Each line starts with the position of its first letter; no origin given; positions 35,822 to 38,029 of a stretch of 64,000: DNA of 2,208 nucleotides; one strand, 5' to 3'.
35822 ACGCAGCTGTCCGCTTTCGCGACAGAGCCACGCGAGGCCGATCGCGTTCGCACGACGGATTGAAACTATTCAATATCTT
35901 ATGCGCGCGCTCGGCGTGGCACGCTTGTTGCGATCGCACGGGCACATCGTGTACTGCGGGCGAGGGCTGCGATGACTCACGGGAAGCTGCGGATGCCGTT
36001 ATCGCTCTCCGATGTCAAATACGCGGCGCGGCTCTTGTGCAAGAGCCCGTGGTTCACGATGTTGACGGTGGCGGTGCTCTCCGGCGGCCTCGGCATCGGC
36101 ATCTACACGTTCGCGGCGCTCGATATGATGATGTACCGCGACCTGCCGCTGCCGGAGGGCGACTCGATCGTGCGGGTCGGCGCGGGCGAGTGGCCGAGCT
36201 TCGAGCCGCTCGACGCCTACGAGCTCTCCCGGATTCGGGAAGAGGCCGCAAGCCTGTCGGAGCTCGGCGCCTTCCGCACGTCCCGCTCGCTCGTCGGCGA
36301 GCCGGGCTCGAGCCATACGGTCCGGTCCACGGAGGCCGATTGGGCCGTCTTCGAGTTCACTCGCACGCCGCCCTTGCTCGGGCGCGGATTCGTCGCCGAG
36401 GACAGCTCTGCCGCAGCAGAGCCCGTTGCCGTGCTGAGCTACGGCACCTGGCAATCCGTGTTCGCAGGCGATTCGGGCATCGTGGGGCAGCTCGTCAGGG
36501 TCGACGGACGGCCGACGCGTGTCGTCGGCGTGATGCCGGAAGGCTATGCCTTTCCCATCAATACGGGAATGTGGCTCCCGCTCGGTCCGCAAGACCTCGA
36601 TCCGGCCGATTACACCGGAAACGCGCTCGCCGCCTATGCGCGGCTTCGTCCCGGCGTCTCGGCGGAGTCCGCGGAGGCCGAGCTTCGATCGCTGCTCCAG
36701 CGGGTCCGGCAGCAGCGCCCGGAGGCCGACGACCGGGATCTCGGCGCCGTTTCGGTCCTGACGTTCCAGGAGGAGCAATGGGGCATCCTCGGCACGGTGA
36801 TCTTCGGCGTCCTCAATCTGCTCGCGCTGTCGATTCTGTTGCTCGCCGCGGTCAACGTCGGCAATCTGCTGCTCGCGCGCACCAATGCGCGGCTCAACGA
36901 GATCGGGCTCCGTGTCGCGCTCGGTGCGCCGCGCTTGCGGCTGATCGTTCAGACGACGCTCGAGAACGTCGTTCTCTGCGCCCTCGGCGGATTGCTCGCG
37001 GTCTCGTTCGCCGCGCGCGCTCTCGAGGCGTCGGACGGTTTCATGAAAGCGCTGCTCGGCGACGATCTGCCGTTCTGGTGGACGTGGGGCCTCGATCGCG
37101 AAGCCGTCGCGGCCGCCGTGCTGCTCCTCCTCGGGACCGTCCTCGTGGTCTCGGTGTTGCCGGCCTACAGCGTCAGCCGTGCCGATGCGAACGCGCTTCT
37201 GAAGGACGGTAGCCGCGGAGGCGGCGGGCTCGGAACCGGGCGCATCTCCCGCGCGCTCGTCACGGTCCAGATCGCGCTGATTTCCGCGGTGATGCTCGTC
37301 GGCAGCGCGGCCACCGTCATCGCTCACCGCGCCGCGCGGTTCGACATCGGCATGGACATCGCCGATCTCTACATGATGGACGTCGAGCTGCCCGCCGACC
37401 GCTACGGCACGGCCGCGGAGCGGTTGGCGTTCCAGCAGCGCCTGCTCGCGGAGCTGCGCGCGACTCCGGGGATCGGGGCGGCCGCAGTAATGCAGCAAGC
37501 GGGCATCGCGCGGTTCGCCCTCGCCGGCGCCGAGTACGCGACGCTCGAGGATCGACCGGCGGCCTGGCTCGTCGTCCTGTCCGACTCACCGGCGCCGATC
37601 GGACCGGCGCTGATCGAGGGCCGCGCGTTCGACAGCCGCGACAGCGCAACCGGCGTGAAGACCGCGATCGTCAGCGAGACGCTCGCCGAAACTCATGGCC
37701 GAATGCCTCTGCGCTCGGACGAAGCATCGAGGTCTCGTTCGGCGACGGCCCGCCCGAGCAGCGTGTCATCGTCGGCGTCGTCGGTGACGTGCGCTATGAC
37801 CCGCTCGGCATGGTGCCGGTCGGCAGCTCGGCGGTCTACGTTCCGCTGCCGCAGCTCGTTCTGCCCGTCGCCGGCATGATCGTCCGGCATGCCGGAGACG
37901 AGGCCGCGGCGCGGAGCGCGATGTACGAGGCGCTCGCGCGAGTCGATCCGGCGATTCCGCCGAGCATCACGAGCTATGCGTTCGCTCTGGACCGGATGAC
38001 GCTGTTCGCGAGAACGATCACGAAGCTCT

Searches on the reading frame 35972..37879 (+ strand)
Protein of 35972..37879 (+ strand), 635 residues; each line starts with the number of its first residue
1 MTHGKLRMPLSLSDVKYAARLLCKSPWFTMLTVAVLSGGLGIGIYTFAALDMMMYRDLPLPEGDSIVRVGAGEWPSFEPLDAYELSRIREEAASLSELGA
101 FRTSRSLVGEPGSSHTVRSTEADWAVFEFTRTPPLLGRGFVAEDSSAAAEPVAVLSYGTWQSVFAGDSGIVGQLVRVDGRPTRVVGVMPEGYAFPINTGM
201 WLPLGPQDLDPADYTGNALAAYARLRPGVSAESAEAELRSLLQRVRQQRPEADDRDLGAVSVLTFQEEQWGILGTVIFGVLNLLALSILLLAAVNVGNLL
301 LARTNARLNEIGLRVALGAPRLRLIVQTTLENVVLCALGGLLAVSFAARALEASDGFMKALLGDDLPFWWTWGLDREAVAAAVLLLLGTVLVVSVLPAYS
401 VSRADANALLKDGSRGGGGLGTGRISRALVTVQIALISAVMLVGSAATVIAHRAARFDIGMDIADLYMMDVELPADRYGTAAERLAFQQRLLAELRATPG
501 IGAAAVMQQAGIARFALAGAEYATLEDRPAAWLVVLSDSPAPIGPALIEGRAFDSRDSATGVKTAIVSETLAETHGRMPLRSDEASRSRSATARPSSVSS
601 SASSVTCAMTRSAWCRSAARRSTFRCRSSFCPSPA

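Call 52: search_protein_families(library=pfam, proteins=[window:35972-37879:+], max_evalue=0.001)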
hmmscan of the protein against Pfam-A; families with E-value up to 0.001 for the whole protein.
window:35972-37879:+ (635 aa): 2 families
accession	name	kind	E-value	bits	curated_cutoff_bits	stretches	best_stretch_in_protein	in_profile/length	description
PF12704.14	MacB_PCD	-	6.6e-22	79.2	27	1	29-240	1-206/207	MacB-like periplasmic core domain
PF02687.27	FtsX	-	2.7e-07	31.1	25.5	1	283-403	2-117/120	FtsX-like permease C-terminal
